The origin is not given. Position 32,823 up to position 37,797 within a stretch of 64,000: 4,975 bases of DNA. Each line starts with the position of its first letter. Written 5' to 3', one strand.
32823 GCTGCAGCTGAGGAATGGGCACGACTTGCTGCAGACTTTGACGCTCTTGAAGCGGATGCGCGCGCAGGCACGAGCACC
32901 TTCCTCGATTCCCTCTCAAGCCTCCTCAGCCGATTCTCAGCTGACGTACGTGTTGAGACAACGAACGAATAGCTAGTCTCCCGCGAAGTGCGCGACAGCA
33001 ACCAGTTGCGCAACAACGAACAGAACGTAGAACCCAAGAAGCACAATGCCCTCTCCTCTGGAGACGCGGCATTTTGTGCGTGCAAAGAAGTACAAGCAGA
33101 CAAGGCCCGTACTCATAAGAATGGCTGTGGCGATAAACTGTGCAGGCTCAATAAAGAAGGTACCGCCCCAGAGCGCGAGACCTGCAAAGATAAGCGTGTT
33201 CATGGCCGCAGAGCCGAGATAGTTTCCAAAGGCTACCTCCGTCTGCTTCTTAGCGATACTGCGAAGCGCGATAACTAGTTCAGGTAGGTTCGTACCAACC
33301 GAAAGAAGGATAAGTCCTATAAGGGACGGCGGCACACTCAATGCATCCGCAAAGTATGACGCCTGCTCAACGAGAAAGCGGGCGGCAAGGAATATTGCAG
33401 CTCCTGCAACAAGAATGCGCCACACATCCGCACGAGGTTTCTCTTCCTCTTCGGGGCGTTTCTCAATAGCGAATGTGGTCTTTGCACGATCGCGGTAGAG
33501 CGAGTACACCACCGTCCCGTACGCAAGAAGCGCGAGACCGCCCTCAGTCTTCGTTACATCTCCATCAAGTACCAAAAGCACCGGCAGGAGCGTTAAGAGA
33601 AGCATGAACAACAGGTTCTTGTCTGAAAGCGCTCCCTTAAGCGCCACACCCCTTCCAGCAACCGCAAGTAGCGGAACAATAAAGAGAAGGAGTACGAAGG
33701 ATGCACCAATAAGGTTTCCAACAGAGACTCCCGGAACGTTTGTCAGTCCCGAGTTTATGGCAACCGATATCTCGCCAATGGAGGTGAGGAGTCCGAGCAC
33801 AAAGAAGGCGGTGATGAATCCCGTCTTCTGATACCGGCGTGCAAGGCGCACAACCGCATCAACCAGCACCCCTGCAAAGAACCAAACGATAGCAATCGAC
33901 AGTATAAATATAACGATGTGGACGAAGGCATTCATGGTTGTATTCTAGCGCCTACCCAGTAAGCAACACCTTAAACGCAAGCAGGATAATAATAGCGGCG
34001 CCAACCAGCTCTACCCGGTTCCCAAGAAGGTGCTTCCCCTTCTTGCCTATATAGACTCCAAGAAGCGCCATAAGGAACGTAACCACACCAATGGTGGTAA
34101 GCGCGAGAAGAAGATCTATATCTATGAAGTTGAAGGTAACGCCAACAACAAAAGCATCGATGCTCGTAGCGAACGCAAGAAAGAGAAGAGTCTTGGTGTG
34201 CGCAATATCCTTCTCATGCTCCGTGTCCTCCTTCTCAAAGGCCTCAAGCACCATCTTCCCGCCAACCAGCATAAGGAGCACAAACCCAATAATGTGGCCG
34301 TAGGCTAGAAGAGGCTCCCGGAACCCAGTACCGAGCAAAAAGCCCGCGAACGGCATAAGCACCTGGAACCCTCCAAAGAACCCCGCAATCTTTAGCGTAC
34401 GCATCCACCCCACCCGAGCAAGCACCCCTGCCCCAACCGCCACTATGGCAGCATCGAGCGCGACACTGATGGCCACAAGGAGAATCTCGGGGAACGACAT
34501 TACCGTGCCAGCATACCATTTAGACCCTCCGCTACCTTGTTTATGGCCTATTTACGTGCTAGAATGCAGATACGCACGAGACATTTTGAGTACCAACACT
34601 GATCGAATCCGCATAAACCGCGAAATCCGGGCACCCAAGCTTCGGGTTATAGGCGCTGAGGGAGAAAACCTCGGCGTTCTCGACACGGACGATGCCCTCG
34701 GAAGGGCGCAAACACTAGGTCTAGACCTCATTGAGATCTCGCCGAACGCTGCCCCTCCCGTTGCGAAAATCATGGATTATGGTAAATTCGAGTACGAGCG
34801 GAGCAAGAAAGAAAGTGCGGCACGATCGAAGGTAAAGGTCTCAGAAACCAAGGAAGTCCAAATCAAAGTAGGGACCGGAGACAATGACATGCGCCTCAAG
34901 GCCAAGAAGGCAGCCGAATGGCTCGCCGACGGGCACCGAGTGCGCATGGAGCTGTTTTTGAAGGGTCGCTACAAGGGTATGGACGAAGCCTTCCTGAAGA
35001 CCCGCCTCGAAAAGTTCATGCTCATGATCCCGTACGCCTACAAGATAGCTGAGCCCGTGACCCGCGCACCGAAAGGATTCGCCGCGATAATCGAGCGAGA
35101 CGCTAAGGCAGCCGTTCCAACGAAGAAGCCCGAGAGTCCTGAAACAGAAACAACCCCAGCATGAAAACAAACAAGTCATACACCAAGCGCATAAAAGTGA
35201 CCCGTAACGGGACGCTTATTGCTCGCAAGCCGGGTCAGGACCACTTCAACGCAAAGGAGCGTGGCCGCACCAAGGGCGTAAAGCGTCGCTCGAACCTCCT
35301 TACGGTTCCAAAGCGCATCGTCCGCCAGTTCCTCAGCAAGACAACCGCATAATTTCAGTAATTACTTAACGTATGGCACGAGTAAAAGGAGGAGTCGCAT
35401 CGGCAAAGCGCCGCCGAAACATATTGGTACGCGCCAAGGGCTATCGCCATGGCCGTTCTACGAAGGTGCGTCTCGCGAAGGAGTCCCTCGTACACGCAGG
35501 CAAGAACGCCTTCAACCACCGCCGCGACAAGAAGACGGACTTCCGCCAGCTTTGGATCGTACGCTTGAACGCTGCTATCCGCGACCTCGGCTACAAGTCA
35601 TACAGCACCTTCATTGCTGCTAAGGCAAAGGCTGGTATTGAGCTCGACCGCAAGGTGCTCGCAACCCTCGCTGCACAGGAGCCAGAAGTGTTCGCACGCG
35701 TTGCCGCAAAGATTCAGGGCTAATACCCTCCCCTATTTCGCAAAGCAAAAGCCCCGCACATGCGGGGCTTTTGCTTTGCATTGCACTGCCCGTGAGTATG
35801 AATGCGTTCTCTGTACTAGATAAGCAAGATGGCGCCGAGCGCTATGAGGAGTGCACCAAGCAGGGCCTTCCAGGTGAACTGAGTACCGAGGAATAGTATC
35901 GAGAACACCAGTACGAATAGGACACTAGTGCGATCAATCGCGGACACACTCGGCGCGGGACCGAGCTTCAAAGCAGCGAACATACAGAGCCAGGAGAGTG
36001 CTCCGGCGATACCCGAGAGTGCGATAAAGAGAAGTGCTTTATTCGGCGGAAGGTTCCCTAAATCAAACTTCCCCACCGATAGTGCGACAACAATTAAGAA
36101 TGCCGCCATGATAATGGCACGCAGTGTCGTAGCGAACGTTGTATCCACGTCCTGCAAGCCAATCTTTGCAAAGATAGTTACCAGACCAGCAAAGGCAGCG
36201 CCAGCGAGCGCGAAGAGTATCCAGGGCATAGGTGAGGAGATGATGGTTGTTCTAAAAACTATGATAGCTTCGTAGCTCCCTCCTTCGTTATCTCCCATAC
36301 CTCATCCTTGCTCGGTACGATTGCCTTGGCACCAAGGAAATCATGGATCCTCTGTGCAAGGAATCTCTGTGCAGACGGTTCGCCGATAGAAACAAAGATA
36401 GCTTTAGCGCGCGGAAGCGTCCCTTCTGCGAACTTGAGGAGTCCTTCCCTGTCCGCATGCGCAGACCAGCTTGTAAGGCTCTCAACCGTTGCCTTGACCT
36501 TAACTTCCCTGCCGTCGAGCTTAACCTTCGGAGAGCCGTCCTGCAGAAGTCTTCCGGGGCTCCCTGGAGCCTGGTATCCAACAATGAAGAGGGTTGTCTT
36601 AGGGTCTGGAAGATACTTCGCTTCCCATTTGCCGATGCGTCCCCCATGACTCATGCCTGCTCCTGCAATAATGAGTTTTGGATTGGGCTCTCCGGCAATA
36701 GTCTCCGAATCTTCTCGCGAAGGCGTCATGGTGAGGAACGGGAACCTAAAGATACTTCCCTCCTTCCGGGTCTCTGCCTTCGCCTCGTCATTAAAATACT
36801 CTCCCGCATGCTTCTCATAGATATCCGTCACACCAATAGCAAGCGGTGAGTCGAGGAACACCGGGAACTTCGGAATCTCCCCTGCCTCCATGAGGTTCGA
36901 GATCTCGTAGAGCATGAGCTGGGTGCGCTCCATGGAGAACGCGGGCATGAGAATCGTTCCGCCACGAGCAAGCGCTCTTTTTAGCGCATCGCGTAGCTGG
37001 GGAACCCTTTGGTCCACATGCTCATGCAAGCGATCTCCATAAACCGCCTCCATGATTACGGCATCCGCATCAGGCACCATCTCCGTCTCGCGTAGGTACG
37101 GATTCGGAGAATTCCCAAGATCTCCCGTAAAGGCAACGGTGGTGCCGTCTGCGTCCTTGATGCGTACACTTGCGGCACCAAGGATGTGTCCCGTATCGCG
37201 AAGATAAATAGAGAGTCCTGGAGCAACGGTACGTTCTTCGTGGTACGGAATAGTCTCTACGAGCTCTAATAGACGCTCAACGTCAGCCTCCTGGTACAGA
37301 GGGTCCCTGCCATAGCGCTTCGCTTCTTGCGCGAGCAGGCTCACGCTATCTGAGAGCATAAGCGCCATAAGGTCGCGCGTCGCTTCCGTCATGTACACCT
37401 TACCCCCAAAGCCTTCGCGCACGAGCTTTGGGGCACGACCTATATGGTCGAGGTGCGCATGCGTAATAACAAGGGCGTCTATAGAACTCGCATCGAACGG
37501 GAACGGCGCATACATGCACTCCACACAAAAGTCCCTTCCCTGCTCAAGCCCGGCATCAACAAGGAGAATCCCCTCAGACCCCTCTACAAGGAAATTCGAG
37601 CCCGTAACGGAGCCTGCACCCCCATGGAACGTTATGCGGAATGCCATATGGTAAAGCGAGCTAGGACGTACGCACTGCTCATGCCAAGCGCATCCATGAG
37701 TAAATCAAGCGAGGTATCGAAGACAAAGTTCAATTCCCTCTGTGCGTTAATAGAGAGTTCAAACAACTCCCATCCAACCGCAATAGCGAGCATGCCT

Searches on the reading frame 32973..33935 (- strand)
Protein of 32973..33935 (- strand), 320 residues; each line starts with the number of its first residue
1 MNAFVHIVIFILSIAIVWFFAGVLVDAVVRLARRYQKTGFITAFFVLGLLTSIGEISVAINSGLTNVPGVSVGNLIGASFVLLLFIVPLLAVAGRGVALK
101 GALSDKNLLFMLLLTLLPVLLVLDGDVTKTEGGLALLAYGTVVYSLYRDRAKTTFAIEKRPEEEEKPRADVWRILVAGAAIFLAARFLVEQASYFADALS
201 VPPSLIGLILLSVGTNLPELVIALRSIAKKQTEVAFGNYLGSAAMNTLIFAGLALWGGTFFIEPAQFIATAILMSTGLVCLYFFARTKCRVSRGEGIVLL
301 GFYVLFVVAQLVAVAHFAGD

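Call 74: search_protein_families(library=pfam, proteins=[window:32973-33935:-], max_evalue=0.00001)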
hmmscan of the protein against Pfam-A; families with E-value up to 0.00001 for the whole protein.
window:32973-33935:- (320 aa): 1 family
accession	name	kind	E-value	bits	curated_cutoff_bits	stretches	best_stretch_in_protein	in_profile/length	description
PF01699.29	Na_Ca_ex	-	9.3e-40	136.5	24.9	2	172-311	4-150/151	Sodium/calcium exchanger protein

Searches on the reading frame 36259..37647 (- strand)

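Call 74: search_protein_families(library=pfam, proteins=[window:36259-37647:-], max_evalue=0.00001)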
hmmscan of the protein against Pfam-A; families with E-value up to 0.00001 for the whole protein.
window:36259-37647:- (462 aa): 4 families
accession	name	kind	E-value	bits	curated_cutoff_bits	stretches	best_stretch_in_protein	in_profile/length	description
PF10996.14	Beta-Casp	-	1.3e-27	97.2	27.7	1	242-367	1-119/120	Beta-Casp domain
PF00753.33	Lactamase_B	-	3.1e-14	53.8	22.7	1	16-225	6-184/196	Metallo-beta-lactamase superfamily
PF07521.17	RMMBL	-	5.1e-11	42.9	21.6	1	382-445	2-63/63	Zn-dependent metallo-hydrolase RNA specificity domain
PF12706.13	Lactamase_B_2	-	8.6e-09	35.7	27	1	29-213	4-180/200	Beta-lactamase superfamily domain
